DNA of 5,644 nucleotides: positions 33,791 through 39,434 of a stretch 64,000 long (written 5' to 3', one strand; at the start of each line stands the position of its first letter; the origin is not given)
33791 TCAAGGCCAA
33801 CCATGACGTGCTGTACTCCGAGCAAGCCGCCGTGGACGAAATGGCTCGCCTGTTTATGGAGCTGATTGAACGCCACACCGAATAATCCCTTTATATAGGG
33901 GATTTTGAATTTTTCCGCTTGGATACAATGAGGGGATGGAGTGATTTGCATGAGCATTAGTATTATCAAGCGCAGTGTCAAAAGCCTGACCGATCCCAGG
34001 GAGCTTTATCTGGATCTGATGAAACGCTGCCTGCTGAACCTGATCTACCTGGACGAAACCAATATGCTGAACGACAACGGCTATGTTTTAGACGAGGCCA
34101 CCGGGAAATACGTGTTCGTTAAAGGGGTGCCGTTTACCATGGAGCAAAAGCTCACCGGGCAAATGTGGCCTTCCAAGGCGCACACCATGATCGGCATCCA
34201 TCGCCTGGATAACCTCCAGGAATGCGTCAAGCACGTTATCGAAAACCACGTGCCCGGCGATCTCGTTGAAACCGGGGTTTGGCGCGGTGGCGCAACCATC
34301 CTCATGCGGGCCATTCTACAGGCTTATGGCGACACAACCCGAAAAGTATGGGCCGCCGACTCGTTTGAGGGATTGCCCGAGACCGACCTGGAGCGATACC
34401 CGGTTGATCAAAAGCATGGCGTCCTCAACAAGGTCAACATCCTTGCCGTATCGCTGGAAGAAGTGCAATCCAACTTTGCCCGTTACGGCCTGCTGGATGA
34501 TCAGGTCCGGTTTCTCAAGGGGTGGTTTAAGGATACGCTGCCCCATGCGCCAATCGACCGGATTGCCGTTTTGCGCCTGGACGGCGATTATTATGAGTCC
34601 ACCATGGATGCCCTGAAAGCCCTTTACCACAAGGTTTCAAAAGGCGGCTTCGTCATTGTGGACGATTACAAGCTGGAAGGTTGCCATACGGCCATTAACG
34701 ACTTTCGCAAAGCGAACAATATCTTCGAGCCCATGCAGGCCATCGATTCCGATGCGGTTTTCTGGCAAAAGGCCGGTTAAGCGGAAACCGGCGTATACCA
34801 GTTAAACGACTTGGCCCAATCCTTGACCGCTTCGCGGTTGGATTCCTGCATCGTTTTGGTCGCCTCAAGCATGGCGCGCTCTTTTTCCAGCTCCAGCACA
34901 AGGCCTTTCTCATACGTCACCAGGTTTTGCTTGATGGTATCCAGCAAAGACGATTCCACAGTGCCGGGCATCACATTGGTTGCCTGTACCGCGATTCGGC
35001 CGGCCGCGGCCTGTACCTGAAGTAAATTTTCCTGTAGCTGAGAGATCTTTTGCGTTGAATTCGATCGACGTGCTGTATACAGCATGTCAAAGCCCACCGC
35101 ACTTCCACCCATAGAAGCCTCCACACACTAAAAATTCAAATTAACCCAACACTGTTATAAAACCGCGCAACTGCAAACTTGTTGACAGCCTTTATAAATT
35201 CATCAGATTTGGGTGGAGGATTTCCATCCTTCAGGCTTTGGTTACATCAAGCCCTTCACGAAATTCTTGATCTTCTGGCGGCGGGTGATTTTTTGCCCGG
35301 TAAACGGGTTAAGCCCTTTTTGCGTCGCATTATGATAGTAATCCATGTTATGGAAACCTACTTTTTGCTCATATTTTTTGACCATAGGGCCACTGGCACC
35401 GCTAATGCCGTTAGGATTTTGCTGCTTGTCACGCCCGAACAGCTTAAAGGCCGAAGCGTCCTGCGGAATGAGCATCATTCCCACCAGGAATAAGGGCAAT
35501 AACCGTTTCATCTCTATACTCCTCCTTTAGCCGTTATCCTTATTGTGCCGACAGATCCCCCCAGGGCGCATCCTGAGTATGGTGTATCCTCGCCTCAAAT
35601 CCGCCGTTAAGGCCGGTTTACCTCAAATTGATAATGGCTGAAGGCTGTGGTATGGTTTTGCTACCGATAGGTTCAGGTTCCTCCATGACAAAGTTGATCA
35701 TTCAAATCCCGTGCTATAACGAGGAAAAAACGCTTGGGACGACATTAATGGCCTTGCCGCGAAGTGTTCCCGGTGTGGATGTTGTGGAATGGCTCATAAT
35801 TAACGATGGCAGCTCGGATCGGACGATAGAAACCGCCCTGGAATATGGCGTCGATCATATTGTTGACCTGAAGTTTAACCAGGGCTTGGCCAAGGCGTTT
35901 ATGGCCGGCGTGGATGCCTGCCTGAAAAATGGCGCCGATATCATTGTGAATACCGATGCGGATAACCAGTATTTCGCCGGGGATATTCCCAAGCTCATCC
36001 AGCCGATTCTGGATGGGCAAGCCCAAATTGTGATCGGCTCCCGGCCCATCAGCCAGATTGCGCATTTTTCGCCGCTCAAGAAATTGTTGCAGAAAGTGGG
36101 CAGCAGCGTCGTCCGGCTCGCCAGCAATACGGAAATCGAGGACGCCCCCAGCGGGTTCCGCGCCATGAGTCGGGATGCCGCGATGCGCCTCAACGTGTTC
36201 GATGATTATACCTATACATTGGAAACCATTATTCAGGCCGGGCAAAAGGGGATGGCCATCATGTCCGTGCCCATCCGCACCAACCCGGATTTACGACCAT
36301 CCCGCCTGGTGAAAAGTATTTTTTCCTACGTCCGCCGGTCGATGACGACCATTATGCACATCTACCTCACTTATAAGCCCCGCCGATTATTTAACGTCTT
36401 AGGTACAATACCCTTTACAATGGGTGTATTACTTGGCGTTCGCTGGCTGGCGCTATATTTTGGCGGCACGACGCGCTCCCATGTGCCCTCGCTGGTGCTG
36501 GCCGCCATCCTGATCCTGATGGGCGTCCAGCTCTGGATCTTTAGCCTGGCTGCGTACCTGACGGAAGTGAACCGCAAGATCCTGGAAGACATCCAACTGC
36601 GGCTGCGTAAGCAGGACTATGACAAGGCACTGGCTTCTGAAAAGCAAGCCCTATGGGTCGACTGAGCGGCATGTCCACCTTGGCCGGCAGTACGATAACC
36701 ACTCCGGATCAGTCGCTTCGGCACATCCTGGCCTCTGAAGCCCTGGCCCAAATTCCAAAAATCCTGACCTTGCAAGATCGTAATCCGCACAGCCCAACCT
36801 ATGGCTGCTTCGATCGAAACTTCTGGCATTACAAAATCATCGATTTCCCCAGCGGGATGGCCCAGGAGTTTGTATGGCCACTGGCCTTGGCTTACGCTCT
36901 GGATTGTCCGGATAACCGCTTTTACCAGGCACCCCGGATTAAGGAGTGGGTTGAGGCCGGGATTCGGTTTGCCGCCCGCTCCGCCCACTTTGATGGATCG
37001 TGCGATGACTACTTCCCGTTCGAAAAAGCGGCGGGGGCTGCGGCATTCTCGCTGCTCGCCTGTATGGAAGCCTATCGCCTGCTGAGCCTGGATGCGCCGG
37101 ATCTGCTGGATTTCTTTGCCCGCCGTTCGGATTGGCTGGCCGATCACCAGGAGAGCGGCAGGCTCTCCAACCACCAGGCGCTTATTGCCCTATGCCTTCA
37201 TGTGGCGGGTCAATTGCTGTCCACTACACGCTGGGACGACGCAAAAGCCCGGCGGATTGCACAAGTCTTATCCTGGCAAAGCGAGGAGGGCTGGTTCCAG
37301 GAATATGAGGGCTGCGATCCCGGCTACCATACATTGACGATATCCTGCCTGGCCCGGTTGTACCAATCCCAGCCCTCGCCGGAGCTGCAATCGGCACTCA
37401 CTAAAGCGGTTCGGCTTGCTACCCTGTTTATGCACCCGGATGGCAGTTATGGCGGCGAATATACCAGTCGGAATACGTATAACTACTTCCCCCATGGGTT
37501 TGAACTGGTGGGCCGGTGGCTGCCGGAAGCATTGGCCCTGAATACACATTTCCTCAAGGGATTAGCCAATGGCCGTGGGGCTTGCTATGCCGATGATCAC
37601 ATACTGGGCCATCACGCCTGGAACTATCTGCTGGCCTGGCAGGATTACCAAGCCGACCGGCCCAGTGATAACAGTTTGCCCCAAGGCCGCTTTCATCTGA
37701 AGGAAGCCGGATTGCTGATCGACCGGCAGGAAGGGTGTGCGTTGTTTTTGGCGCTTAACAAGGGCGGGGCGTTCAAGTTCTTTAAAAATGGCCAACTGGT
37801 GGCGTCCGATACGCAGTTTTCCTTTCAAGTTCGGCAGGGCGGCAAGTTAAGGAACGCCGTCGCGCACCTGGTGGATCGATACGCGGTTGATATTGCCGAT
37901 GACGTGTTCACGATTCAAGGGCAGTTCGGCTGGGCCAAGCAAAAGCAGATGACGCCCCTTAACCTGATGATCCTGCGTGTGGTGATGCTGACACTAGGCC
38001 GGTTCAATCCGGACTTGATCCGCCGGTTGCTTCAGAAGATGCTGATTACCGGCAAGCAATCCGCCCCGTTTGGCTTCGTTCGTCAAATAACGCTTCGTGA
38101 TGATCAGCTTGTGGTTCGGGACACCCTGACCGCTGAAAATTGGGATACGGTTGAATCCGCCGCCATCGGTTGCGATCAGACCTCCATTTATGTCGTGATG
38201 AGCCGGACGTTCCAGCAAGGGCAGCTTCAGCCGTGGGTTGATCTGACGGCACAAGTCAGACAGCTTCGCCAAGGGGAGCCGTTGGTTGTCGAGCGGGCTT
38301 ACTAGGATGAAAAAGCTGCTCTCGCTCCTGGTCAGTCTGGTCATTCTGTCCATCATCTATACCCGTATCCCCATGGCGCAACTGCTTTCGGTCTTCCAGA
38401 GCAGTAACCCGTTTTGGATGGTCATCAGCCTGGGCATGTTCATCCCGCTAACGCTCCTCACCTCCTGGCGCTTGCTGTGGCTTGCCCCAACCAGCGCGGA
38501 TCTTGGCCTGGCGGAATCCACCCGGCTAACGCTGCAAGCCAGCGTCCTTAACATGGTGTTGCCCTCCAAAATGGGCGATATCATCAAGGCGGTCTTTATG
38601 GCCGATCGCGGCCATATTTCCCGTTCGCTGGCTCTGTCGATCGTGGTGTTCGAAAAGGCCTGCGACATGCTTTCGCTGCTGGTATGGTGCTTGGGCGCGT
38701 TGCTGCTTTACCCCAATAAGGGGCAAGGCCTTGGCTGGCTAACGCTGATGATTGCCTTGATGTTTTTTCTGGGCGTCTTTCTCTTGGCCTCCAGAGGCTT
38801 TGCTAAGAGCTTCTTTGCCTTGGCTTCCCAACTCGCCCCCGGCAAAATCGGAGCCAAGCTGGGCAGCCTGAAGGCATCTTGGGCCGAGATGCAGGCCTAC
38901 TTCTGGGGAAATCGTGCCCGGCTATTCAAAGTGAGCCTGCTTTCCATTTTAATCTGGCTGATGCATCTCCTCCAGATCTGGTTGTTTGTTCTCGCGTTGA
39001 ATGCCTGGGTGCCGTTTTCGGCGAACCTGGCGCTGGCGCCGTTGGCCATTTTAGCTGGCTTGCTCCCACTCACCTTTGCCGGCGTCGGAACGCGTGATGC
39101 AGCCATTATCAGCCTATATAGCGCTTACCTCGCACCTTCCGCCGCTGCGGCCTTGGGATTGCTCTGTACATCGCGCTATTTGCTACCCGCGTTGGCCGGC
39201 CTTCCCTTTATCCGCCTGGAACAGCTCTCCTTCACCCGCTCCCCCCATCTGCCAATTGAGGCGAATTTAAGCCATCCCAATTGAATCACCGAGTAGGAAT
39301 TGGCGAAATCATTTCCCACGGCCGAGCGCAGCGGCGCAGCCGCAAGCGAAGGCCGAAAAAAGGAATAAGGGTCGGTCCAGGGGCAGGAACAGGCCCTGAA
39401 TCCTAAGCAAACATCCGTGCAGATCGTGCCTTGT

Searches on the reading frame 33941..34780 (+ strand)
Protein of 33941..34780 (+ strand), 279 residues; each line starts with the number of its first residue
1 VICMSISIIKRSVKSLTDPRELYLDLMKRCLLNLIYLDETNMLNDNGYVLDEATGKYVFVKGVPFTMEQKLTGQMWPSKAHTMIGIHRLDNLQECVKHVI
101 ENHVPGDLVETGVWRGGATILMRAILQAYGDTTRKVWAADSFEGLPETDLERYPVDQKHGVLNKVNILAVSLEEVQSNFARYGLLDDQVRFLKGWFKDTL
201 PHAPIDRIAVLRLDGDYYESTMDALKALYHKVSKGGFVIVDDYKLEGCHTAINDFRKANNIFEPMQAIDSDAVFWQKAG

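Call 7: search_protein_families(library=pfam, proteins=[window:33941-34780:+])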
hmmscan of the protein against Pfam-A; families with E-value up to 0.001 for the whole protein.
window:33941-34780:+ (279 aa): 3 families
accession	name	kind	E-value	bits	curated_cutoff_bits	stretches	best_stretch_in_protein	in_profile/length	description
PF05711.17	TylF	-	8.8e-103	343.6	23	1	21-277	2-264/264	Macrocin-O-methyltransferase (TylF)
PF13578.12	Methyltransf_24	-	1.7e-12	48.6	26.3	1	109-243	1-105/105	Methyltransferase domain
PF04989.18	RMNT_CmcI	-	0.00043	20.5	23.2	0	212-268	116-173/206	Rhamnosyl O-methyltransferase/CmcI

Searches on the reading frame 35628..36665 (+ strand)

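Call 7: search_protein_families(library=pfam, proteins=[window:35628-36665:+])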
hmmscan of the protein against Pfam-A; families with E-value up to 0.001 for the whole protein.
window:35628-36665:+ (345 aa): 1 family
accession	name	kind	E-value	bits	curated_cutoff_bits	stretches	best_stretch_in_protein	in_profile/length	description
PF00535.33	Glycos_transf_2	-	3.9e-21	76.1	23.3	1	27-185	4-164/168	Glycosyl transferase family 2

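Call 45: search_protein_families(library=ncbifam, proteins=[window:35628-36665:+], max_evalue=0.01)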
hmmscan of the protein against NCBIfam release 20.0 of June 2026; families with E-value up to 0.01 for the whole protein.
window:35628-36665:+ (345 aa): 12 families
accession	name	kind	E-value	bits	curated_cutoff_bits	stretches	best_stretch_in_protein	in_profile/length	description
TIGR04182.1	glyco_TIGR04182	equivalog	1.8e-27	96.5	325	1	24-316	3-287/293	S-layer glycoprotein N-glycosyltransferase AglJ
NF058614.1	PPMAGASynPpgS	equivalog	6.2e-16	58.5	370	1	25-191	4-168/226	polyprenyl-phospho-N-acetylgalactosaminyl synthase PpgS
NF007986.1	PRK10714.1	equivalog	3.7e-12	45.9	529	1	19-327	4-305/316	undecaprenyl-phosphate 4-deoxy-4-formamido-L-arabinose transferase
NF041391.1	DPhHxTase_Halo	equivalog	3.2e-11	42.6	375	1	29-217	3-182/213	dolichyl-phosphate hexose transferase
NF047588.1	GlcsyltransPgfSStrep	equivalog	8.8e-10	38.3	500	1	22-305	2-280/308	glycosyltransferase PgfS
TIGR03937.1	PgaC_IcaA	equivalog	5.4e-08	32.2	422.3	1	20-112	44-135/407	poly-beta-1,6-N-acetyl-D-glucosamine synthase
NF010496.0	PRK13915.1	equivalog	1.5e-05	24.2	262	1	22-134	32-150/307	glucosyl-3-phosphoglycerate synthase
NF007482.0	PRK10073.1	equivalog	4.5e-05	22.6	423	1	18-98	3-84/334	glycosyltransferase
TIGR04283.1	glyco_like_mftF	equivalog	6.2e-05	22.7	182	1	25-78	3-54/221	TIGR04283 family arsenosugar biosynthesis glycosyltransferase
NF041875.1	EPS_EpsD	equivalog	0.00026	20.5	370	1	25-138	3-115/325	exopolysaccharide biosynthesis glycosyltransferase EpsD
TIGR01556.1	rhamnosyltran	subfamily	0.0019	17.5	200.55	1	56-116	25-87/281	rhamnosyltransferase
NF041865.1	EpsU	equivalog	0.0034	16.4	700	1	17-114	35-134/394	exopolysaccharide biosynthesis GT2 family glycosyltransferase EpsU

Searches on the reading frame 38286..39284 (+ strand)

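Call 7: search_protein_families(library=pfam, proteins=[window:38286-39284:+])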
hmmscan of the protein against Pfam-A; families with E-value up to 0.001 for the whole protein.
window:38286-39284:+ (332 aa): 1 family
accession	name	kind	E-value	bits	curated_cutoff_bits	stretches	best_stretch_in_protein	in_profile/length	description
PF03706.18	LPG_synthase_TM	-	5.2e-31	108.7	33.4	1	11-303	2-300/302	Lysylphosphatidylglycerol synthase TM region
